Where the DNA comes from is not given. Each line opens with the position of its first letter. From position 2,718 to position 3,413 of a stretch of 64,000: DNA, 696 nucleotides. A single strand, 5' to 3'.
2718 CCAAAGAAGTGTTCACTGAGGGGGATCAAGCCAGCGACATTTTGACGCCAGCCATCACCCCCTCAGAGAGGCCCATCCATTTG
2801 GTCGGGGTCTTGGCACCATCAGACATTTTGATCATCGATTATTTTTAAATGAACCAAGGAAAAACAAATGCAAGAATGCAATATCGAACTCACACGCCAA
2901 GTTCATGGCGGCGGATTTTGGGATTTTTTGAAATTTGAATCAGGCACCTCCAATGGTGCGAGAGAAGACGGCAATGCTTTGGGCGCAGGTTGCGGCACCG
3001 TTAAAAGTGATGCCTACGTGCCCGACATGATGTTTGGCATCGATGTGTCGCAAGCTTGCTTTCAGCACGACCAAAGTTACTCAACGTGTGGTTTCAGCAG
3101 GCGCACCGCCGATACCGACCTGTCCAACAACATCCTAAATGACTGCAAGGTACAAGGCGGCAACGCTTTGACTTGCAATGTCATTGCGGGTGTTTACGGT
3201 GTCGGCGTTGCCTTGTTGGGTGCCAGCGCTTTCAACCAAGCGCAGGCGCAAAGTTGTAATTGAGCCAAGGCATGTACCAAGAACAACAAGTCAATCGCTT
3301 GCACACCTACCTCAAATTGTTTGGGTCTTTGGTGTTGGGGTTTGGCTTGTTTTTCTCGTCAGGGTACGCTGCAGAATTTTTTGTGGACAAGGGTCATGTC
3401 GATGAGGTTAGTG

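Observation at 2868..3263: Leaderless 131-aa Cys-rich protein with the motif pattern of prokaryotic/fungal secreted phospholipase A2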

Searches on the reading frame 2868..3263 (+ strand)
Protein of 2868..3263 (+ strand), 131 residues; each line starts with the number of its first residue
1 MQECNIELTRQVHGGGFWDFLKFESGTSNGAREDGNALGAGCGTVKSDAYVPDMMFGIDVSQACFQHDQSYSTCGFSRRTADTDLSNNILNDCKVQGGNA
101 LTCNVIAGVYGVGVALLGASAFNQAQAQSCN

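Call 3: search_protein_families(library=pfam, proteins=[window:2868-3263:+], max_evalue=1)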
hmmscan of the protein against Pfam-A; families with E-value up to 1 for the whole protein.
window:2868-3263:+ (131 aa): 2 families
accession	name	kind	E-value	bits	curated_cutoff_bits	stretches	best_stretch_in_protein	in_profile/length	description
PF06951.16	PLA2G12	-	0.0004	20.8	34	1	53-130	90-174/184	Group XII secretory phospholipase A2 precursor (PLA2G12)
PF09056.16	Phospholip_A2_3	-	0.0065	17.5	29.4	1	51-116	35-108/110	Prokaryotic phospholipase A2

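Call 4: search_solved_structures(query=window:2868-3263:+, max_evalue=10, show_alignments=3)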
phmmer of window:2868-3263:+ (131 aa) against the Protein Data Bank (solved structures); distinct sequences matched with E-value up to 10: 2.
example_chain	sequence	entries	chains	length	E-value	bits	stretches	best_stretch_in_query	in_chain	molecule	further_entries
7ygk_A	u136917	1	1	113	0.0072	19.8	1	47-116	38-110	phospholipase A2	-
8k1w_A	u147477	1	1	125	0.044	17.2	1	49-121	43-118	PLA2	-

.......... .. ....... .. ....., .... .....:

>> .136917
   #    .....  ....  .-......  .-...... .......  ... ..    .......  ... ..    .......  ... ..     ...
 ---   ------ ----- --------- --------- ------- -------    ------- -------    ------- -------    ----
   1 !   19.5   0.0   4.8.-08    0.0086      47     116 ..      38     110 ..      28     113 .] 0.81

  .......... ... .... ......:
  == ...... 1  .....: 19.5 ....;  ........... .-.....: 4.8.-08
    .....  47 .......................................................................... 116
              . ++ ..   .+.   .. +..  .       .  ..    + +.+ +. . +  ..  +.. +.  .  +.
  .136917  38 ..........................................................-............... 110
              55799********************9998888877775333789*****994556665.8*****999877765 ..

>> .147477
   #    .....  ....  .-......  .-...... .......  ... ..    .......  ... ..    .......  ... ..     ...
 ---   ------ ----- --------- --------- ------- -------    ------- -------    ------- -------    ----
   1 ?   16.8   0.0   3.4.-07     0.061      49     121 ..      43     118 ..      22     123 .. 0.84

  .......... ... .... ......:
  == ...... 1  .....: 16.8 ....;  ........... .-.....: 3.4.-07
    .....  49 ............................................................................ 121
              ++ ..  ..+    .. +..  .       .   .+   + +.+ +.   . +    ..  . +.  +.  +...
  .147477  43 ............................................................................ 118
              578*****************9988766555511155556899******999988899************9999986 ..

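Call 5: find_homologous_proteins(query=window:2868-3263:+, max_evalue=0.001)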
Query window:2868-3263:+ (131 aa): 55 proteins with E <= 0.001 among 59 candidates.
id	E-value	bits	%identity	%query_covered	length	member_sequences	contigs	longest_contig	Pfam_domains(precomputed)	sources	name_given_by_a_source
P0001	1.6e-71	256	87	100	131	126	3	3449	-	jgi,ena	jgi:hypothetical protein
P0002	1.1e-70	254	87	99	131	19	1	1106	-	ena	-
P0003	1.7e-70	253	88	99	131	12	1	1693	-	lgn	-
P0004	8.2e-70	251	85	99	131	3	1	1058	-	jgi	jgi:hypothetical protein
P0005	2.1e-69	250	85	99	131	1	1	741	-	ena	-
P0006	3.0e-69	249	85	99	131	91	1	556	-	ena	-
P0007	9.9e-69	247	84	99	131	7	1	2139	-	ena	-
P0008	2.0e-66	240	82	99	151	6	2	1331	-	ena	-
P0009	4.1e-66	239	81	99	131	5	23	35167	-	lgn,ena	-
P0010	1.1e-65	238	80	99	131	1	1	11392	-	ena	-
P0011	1.9e-64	234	80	99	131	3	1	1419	-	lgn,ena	-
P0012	2.3e-64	233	81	99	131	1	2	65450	-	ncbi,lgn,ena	-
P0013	2.7e-64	233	80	99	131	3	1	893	-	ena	-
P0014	3.3e-64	233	79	99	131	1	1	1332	-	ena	-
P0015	6.0e-64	232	78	99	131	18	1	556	-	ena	-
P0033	1.6e-54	202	68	99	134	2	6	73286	-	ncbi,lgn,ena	-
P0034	3.7e-54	200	68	99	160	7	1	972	PF06951.17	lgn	-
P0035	9.1e-54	199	66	99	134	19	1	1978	PF06951.17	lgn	-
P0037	1.8e-53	198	66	99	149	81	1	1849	PF06951.17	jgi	-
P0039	7.7e-53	196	65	99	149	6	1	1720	PF06951.17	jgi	-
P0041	1.4e-51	192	65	99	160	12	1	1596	PF06951.17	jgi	jgi:hypothetical protein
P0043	7.6e-51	190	65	99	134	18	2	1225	PF06951.17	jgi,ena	-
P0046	8.1e-50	186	62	99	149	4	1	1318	PF06951.17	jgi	jgi:hypothetical protein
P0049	6.3e-46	174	60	99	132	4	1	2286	PF06951.17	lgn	-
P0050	1.3e-45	173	60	99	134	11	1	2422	PF06951.17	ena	-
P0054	4.2e-38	148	53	99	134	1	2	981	PF06951.17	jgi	jgi:hypothetical protein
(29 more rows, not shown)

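Call 6: search_protein_families(library=ncbifam, proteins=[window:2868-3263:+], max_evalue=1)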
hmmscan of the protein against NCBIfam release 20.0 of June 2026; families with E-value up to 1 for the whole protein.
window:2868-3263:+ (131 aa): 0 families

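Call 8: search_solved_structures(query=A1, max_evalue=10, show_alignments=3)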
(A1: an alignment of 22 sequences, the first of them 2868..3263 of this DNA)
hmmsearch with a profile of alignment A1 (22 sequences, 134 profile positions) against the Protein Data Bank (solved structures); distinct sequences matched with E-value up to 10: 6.
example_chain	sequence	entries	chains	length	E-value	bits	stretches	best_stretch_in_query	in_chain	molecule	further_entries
1faz_A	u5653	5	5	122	0.00019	24.8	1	51-118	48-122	PHOSPHOLIPASE A2 | putative secreted protein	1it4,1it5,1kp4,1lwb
8k1w_A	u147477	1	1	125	0.0032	20.9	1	50-120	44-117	PLA2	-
4aup_A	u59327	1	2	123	0.03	17.7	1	52-118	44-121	PHOSPHOLIPASE A2 GROUP XIII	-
7ygk_A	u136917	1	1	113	0.066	16.6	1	47-118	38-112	phospholipase A2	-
3c7u_B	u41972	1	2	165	0.082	16.3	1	20-90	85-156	Beta-lactamase inhibitory protein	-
9q0b_B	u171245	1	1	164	0.16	15.4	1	20-90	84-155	Beta-lactamase inhibitory protein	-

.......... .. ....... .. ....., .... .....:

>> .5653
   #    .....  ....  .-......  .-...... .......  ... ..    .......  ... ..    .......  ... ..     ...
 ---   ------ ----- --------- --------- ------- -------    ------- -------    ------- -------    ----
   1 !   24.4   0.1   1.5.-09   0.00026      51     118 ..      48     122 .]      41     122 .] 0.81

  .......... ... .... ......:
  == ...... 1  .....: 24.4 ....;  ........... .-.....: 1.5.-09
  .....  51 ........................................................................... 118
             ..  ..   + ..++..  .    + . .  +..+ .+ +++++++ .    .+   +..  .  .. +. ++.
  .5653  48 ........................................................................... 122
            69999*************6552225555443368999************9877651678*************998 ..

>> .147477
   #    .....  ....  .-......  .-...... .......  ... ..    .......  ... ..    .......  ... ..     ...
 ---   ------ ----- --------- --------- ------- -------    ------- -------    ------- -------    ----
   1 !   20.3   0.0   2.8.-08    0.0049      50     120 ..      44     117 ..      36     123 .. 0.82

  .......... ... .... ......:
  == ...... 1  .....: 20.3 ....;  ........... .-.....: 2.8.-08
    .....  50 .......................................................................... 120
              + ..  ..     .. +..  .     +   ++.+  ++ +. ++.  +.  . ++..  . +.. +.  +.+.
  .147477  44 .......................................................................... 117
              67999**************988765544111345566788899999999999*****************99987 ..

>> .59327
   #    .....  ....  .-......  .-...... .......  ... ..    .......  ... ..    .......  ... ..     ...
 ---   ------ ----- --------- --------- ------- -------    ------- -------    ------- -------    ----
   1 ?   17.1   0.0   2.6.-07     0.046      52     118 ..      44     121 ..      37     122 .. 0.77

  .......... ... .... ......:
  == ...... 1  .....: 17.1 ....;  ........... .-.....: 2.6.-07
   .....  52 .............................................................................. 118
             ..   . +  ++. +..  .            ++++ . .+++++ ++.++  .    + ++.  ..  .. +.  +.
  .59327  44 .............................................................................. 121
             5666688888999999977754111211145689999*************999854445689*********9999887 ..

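Call 11: find_encoding_contigs(protein=window:2868-3263:+, flank=10000, max_places=4)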
Protein window:2868-3263:+ (131 aa): 24 contigs read that carry it; 4 places shown.
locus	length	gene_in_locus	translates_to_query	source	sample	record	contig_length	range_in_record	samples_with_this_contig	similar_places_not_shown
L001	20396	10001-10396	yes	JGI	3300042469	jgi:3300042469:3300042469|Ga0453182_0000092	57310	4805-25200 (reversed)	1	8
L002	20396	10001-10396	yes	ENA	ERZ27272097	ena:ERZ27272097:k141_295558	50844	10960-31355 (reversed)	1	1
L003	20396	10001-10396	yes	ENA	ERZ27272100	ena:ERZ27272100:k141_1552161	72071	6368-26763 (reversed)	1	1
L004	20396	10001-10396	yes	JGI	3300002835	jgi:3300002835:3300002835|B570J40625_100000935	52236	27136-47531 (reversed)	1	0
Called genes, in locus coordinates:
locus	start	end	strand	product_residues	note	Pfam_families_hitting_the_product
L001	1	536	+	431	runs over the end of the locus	PF01266:DAO (faint), PF01593:Amino_oxidase, PF13450:NAD_binding_8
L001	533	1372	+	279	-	PF07103:DUF1365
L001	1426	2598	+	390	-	PF13489:Methyltransf_23, PF02353:CMAS, PF13847:Methyltransf_31, PF08241:Methyltransf_11, PF08242:Methyltransf_12, PF13649:Methyltransf_25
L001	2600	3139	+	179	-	PF16036:Chalcone_3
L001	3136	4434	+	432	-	PF07690:MFS_1, PF13347:MFS_2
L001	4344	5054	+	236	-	PF12915:DUF3833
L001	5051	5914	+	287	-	PF00106:adh_short, PF08659:KR, PF13561:adh_short_C2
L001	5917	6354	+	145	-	PF12680:SnoaL_2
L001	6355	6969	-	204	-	PF02798:GST_N, PF13417:GST_N_3, PF13409:GST_N_2, PF00043:GST_C, PF13410:GST_C_2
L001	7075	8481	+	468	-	PF00206:Lyase_1, PF08328:ASL_C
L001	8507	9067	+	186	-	PF07152:YaeQ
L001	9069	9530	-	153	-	PF12512:DUF3717, PF06945:DUF1289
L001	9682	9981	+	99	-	-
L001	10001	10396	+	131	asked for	-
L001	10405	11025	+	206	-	-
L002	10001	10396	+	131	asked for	-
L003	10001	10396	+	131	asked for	-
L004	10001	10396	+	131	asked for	-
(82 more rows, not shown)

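Call 12: find_encoding_contigs(protein=P0033, flank=10000, max_places=3)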
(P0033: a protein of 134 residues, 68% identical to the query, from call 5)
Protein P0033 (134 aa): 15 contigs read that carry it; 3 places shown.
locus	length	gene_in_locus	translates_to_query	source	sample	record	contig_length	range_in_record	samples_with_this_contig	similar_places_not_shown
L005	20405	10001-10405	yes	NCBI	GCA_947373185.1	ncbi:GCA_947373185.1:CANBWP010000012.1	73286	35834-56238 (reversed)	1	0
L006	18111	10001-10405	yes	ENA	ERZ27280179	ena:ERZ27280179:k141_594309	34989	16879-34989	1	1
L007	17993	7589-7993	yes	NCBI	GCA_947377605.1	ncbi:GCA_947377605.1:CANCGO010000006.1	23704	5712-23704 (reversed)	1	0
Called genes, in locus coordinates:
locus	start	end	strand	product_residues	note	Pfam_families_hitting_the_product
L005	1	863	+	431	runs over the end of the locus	PF01266:DAO (faint), PF01593:Amino_oxidase, PF13450:NAD_binding_8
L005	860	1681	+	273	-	PF07103:DUF1365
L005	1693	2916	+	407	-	PF13489:Methyltransf_23, PF02353:CMAS, PF13847:Methyltransf_31, PF08241:Methyltransf_11, PF08242:Methyltransf_12, PF13649:Methyltransf_25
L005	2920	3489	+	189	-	PF16036:Chalcone_3 (weak)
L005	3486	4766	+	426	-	PF13347:MFS_2, PF07690:MFS_1 (faint)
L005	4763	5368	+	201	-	PF12915:DUF3833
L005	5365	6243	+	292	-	PF00106:adh_short, PF08659:KR (weak), PF13561:adh_short_C2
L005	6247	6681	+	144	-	PF12680:SnoaL_2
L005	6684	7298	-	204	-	PF02798:GST_N, PF13417:GST_N_3, PF13409:GST_N_2, PF00043:GST_C (weak), PF13410:GST_C_2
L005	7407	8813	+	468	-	PF00206:Lyase_1, PF08328:ASL_C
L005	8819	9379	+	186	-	PF07152:YaeQ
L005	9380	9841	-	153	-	PF12512:DUF3717, PF06945:DUF1289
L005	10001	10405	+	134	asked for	-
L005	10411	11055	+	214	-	-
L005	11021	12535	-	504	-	PF01435:Peptidase_M48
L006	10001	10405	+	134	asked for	-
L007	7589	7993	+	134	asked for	-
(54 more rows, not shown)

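Call 13: predict_structure(alignment_id=A1)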
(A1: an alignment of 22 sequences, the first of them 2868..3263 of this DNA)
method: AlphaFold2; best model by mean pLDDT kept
length: 131 residues; sequences in the alignment: 22
mean_pLDDT: 61.4   pTM: 0.52
mean pLDDT of the five models: 61.4, 59.9, 59.6, 58.8, 57.7
residues with pLDDT >= 90: 0; 70-90: 69; 50-70: 12; < 50: 50
segments of 3 or more residues with pLDDT < 50: 1-15, 17-51
pLDDT, mean of each block of 10 residues (from residue 1): 33 40 41 44 38 58 77 81 85 77 78 73 74 60
secondary structure, 60 per line:
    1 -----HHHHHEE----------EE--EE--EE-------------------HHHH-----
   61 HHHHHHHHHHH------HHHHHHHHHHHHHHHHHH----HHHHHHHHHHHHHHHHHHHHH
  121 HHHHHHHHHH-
elements in order: H6-10 H52-55 H61-71 H78-95 H100-130

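Call 18: fold_search(model_id=the predicted structure, library=pdb)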
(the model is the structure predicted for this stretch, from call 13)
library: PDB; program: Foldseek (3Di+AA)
matches with E <= 10: 39; with E <= 0.001: 0
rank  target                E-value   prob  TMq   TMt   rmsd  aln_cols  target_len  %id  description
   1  4aup_A                3.5e-01  0.99  0.41  0.45   2.4        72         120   22  Tuber borchii Phospholipase A2 (released 2012-12-12)
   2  4aup_B                7.5e-01  0.89  0.44  0.46   4.8        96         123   18  Tuber borchii Phospholipase A2 (released 2012-12-12)
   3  7ygk                  1.3e+00  0.84  0.42  0.49   3.4        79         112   25  Crystal structure of a secretory phospholipase A2 from Sciscionella marina (released 2023-02-22)
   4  2dg7                  1.6e+00  0.20  0.31  0.23   9.4       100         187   18  Crystal structure of the putative transcriptional regulator SCO0337 from Streptomyces coelicolor A3(2) (released 2007-03-13)
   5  3fbz_A                1.7e+00  0.16  0.28  0.29   6.9        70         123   14  Crystal structure of ORF140 of the archaeal virus Acidianus Filamentous Virus 1 (AFV1) (released 2009-11-10)
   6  3fbz_C                2.6e+00  0.13  0.27  0.28   7.0        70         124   14  Crystal structure of ORF140 of the archaeal virus Acidianus Filamentous Virus 1 (AFV1) (released 2009-11-10)
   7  3fbz_D                3.0e+00  0.08  0.24  0.25   7.2        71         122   15  Crystal structure of ORF140 of the archaeal virus Acidianus Filamentous Virus 1 (AFV1) (released 2009-11-10)
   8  8k1w                  3.2e+00  0.47  0.41  0.44   4.1        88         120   24  Crystal structure of PLA2 from Saccharothrix espanaensis (released 2024-07-24)
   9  4d3s_B                4.7e+00  0.06  0.22  0.12  10.7        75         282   11  Imine reductase from Nocardiopsis halophila (released 2015-04-01)
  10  6mf9_B                5.5e+00  0.09  0.29  0.29   4.6        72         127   15  Crystal structure of CGD4-650 with compound BI2536 (released 2018-10-10)
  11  6e6t_A                5.5e+00  0.08  0.28  0.16   7.1        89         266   10  Dieckmann cyclase, NcmC, bound to cerulenin (released 2019-07-31)
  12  3wfr_F                5.8e+00  0.14  0.34  0.12   6.1        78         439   12  tRNA processing enzyme complex 2 (released 2014-01-01)
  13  6tdu_C                5.8e+00  0.12  0.32  0.28   6.8        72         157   12  Cryo-EM structure of Euglena gracilis mitochondrial ATP synthase, full dimer, rotational states 1 (released 2019-11-27)
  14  2mfz_MODEL_1_A        5.8e+00  0.06  0.30  0.31  11.4       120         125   13  NMR structure of C-terminal domain from A. ventricosus minor ampullate spidroin (MiSp) (released 2014-08-20)
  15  1flp                  6.1e+00  0.07  0.25  0.23   6.3        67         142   12  STRUCTURE OF THE SULFIDE-REACTIVE HEMOGLOBIN FROM THE CLAM LUCINA PECTINATA: CRYSTALLOGRAPHIC ANALYSIS AT 1.5 ANGSTROMS  (released 1994-07-31)
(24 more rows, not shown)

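Call 19: search_protein_representatives(alignment_id=A1)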
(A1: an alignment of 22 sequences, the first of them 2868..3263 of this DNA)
Query: 22 sequences, 134 profile positions. Proteins with E-value up to 0.001 (for the whole library): 1595; up to 1e-10: 175; up to 1e-30: 7. The best 150 are listed.
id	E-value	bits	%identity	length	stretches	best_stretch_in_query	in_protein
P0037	6.6e-69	246.5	-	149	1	1-133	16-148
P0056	6.7e-50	185.0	-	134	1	1-131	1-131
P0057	5.3e-41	156.2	-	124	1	19-133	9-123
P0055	7.1e-34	133.1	-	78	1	54-131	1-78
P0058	3.0e-33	131.0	-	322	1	11-131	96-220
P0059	1.6e-32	128.7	-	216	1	16-131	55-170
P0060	2.0e-31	125.1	-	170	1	13-131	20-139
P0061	5.0e-27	110.9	-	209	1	16-130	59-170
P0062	3.8e-24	101.6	-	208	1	10-129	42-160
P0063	2.1e-23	99.2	-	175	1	19-129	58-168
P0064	3.5e-23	98.5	-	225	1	21-130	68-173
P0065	3.9e-21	91.8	-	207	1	34-132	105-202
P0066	4.1e-21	91.8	-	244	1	27-131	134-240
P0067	5.6e-21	91.3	-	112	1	1-85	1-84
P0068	2.1e-20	89.5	-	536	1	21-131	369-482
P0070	1.1e-18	83.9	-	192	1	24-128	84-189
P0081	3.9e-17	78.9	-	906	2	36-131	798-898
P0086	1.6e-16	76.9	-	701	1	31-132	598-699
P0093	5.8e-16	75.1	-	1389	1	28-127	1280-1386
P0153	1.9e-12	63.7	-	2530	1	50-131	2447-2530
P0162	3.7e-12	62.8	-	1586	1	39-131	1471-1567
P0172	5.2e-12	62.3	-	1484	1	34-129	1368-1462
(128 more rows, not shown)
